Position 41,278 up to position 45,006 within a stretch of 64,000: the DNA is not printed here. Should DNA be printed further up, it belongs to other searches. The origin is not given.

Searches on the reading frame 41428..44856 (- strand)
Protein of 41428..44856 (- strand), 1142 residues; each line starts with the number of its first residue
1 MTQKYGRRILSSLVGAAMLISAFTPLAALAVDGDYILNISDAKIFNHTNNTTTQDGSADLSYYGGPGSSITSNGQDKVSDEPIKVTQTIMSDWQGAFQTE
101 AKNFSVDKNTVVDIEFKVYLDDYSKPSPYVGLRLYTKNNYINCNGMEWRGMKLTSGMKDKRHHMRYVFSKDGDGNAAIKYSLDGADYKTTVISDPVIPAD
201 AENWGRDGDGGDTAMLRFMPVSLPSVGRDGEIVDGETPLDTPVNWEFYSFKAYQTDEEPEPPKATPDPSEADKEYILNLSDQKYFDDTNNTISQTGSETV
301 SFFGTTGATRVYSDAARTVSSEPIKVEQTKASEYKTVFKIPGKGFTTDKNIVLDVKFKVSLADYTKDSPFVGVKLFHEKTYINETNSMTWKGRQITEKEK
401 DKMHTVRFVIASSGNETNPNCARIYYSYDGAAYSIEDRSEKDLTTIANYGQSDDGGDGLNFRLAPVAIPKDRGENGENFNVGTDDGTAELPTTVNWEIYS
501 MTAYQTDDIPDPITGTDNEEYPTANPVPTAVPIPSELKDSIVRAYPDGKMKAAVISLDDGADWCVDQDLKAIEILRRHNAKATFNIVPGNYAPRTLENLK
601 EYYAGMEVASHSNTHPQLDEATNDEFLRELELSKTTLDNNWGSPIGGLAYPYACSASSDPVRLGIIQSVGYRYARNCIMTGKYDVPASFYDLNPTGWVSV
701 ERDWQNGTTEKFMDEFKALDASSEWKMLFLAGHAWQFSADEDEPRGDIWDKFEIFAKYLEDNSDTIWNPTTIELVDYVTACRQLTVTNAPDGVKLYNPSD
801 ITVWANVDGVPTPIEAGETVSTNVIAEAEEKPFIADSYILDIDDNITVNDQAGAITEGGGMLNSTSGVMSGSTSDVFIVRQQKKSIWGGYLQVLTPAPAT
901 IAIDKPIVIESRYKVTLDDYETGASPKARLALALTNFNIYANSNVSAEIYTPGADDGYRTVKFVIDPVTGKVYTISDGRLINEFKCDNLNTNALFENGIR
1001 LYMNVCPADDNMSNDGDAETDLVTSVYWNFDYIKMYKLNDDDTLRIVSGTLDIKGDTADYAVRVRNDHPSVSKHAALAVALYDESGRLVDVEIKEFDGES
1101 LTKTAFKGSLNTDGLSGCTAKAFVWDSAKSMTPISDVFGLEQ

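Call 42: search_protein_families(library=pfam, proteins=[window:41428-44856:-], max_evalue=0.001)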
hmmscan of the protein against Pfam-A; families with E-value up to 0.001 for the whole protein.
window:41428-44856:- (1142 aa): 1 family
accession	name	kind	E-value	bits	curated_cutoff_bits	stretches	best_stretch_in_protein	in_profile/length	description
PF01522.26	Polysacc_deac_1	-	3.1e-13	50.2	23.1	1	549-673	5-123/124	Polysaccharide deacetylase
